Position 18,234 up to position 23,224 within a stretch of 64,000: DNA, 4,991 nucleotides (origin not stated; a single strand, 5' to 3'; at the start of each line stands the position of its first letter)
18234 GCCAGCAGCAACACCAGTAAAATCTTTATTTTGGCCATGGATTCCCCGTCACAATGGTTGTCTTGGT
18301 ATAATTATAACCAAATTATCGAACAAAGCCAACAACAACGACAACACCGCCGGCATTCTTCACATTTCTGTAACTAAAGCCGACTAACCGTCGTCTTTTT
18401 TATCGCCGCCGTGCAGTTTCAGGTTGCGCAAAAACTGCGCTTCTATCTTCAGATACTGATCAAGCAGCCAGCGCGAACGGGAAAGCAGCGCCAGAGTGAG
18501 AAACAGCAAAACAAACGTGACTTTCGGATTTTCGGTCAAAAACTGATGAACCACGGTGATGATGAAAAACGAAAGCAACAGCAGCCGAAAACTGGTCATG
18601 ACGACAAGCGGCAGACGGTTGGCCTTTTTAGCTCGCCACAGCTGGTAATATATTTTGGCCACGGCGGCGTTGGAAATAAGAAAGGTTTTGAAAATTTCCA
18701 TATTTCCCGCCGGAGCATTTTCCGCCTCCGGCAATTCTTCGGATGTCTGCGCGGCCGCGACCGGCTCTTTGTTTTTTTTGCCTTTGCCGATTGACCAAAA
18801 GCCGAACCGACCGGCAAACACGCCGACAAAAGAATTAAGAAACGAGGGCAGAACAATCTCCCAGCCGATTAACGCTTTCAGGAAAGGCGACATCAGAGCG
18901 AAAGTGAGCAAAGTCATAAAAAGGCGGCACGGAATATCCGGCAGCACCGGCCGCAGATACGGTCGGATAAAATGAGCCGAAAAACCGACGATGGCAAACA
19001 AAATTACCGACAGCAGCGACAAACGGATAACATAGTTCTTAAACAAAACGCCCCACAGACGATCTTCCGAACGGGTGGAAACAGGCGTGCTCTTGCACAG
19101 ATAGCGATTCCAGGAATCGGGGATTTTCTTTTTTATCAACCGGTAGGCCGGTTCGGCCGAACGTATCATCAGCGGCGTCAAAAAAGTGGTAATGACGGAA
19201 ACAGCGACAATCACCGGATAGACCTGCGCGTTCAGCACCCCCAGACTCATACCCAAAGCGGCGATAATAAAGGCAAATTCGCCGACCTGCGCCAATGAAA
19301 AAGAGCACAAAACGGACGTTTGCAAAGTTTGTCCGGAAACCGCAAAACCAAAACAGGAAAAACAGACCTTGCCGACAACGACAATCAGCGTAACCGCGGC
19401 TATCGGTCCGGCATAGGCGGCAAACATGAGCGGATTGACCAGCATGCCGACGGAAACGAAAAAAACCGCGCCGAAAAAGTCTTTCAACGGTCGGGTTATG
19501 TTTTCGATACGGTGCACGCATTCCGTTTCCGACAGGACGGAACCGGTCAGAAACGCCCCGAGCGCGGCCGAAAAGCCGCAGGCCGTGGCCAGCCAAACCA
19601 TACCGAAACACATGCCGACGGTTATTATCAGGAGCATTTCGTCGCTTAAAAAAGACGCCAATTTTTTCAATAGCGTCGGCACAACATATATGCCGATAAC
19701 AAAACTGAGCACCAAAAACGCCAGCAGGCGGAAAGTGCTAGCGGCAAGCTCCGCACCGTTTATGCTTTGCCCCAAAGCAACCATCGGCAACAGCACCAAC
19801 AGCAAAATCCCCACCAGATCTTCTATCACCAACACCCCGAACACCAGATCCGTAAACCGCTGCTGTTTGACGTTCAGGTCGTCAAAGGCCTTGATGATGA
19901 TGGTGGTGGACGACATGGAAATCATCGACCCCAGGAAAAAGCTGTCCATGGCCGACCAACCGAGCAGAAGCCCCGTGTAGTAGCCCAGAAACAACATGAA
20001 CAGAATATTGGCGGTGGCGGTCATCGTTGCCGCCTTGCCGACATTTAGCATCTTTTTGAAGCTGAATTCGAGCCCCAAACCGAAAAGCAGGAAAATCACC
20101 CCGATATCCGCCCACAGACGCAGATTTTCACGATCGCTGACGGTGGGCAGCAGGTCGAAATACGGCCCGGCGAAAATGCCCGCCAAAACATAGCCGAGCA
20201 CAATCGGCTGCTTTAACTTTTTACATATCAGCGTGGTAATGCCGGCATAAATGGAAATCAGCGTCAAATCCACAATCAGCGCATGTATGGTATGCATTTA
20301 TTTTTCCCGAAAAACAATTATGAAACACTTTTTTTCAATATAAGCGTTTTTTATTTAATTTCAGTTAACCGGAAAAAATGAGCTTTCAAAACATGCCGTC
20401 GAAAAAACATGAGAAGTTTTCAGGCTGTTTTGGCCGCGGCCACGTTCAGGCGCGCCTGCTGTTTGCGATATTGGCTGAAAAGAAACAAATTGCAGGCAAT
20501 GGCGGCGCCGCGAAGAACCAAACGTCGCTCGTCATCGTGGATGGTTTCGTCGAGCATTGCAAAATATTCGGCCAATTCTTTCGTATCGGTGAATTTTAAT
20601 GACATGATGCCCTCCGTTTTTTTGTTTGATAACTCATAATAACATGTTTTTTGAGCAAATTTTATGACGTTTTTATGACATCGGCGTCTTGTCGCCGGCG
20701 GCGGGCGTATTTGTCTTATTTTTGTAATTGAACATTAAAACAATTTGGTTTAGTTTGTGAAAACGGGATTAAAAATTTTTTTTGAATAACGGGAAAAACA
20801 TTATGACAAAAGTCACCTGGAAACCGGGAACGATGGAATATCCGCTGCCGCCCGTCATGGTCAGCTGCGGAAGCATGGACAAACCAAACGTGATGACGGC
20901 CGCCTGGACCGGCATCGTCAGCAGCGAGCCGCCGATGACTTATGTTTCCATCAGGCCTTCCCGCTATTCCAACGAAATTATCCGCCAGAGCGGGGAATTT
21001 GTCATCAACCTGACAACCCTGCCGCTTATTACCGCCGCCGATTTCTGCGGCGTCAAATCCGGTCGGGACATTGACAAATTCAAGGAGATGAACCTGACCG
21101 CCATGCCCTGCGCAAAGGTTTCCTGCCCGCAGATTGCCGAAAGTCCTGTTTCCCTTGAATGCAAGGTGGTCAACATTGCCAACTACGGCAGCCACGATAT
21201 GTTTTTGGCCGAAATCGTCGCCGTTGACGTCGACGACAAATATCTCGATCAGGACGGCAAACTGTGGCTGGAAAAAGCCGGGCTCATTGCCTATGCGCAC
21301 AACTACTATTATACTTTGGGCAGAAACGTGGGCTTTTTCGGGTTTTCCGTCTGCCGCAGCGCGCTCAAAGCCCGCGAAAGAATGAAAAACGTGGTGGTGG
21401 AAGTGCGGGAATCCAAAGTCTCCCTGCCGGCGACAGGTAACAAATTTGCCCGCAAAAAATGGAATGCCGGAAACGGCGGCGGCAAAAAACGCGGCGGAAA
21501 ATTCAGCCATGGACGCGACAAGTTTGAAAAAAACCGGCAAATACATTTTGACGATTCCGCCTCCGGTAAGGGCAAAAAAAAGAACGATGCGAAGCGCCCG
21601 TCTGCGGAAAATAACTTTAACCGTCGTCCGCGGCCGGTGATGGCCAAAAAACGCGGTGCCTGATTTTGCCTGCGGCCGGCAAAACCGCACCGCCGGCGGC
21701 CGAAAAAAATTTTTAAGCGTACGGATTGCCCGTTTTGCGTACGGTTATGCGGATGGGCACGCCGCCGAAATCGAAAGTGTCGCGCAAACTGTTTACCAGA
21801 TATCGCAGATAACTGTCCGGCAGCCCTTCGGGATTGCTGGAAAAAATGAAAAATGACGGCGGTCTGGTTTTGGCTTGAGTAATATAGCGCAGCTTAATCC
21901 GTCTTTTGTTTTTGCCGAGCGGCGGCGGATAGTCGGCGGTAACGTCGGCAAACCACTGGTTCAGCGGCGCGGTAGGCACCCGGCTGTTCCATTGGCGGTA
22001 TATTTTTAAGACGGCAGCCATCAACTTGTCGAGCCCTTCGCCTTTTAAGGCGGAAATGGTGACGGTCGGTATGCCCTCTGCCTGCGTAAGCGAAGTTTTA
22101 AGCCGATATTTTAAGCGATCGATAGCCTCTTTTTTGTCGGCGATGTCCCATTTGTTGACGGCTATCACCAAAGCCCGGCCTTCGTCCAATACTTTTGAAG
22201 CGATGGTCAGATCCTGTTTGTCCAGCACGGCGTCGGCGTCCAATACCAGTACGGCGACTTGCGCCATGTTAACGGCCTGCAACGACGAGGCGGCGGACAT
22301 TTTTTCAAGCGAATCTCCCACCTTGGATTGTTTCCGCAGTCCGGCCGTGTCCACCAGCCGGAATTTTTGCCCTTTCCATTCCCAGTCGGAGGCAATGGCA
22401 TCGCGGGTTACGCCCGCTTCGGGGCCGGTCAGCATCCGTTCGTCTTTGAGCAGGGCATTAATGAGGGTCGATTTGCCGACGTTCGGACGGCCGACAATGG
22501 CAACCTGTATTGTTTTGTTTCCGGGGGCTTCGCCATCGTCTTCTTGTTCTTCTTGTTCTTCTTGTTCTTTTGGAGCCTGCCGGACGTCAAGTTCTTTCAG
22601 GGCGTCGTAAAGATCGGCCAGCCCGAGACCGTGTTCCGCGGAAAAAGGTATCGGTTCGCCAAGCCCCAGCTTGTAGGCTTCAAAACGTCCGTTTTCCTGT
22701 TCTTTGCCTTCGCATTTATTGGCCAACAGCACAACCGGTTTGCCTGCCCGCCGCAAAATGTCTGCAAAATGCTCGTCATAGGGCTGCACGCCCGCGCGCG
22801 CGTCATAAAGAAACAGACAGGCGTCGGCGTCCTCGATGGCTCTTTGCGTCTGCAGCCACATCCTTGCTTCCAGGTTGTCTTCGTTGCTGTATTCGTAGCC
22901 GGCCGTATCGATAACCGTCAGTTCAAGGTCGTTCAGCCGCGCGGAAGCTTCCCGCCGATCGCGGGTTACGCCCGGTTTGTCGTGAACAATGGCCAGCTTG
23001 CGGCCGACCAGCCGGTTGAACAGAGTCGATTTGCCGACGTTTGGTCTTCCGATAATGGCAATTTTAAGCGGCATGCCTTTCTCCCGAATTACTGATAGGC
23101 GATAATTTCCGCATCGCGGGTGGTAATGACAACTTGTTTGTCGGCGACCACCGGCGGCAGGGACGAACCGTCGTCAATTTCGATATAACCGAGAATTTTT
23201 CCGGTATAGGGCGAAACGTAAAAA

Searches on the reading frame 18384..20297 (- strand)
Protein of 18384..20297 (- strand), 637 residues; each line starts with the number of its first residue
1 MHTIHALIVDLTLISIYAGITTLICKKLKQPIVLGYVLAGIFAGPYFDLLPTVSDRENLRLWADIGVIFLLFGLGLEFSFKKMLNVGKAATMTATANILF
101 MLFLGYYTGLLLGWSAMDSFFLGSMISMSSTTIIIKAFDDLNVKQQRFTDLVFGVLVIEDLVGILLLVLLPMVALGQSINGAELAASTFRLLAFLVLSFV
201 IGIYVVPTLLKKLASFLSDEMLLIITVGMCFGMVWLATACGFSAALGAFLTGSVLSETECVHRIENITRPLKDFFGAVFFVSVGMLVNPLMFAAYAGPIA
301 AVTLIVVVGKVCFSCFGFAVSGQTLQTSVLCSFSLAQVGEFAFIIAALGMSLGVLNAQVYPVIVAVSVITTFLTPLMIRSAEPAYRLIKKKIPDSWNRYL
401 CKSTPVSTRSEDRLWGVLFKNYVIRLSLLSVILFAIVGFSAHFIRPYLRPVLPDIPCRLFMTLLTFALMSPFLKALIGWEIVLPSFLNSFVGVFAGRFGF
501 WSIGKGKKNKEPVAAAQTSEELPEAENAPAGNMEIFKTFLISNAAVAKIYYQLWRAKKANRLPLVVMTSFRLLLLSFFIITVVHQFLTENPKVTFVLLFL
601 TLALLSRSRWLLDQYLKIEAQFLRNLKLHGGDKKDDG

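Call 54: search_protein_families(library=pfam, proteins=[window:18384-20297:-], max_evalue=0.00001)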
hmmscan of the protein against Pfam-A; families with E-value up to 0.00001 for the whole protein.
window:18384-20297:- (637 aa): 1 family
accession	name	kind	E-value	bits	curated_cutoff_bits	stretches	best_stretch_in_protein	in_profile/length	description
PF00999.27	Na_H_Exchanger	-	4e-58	197.5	26.2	1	20-378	9-369/375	Sodium/hydrogen exchanger, transmembrane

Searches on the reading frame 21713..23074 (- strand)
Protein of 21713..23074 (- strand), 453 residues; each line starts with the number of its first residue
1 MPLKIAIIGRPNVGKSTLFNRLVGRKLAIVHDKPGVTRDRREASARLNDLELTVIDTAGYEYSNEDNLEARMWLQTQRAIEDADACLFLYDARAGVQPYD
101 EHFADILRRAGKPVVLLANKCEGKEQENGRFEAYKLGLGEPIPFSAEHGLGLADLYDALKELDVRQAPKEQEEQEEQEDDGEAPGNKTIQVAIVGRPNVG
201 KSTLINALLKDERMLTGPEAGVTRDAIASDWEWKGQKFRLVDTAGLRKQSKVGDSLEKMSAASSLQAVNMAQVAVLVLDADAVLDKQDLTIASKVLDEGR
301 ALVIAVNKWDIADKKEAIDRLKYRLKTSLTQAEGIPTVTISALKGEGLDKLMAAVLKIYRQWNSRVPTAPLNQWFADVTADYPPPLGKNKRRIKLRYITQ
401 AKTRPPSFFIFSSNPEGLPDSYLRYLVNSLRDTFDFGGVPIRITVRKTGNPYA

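Call 54: search_protein_families(library=pfam, proteins=[window:21713-23074:-], max_evalue=0.00001)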
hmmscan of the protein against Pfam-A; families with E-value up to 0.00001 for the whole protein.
window:21713-23074:- (453 aa): 13 families
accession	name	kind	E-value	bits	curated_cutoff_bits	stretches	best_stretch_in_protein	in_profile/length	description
PF01926.29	MMR_HSR1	-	9.4e-56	187.2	21.9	2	4-120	1-113/113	50S ribosome-binding GTPase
PF02421.24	FeoB_N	-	3.6e-31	108.2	27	2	190-354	2-155/156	Ferrous iron transport protein B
PF14714.11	KH_dom-like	-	2.6e-29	101.8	27.3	1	365-446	1-81/81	KH-domain-like of EngA bacterial GTPase enzymes, C-terminal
PF00009.33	GTP_EFTU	-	1.2e-24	87.4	26.5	1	187-358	2-185/188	Elongation factor Tu GTP binding domain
PF00350.29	Dynamin_N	-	8.8e-16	58.8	27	0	191-225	1-34/168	Dynamin family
PF04548.22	AIG1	-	2.1e-14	53.8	27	1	191-295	3-107/212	AIG1 family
PF00071.28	Ras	-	1.5e-11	44.5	21.6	0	4-127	1-120/162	Ras family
PF08477.19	Roc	-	4.1e-10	40.4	27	0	4-121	1-118/119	Ras of Complex, Roc, domain of DAPkinase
PF03193.22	RsgA_GTPase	-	1.1e-09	38.8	30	0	190-217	108-135/174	RsgA GTPase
PF00025.27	Arf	-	4.1e-07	30.1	22.3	0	186-355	12-170/174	ADP-ribosylation factor family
PF10662.15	PduV-EutP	-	8.7e-07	29.3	21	0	4-159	3-141/143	Ethanolamine utilisation - propanediol utilisation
PF09439.16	SRPRB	-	2.5e-06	27.5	25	0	189-258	4-69/178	Signal recognition particle receptor beta subunit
PF03308.22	MeaB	-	3.6e-06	26.6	23.1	0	267-358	143-234/273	Methylmalonyl Co-A mutase-associated GTPase MeaB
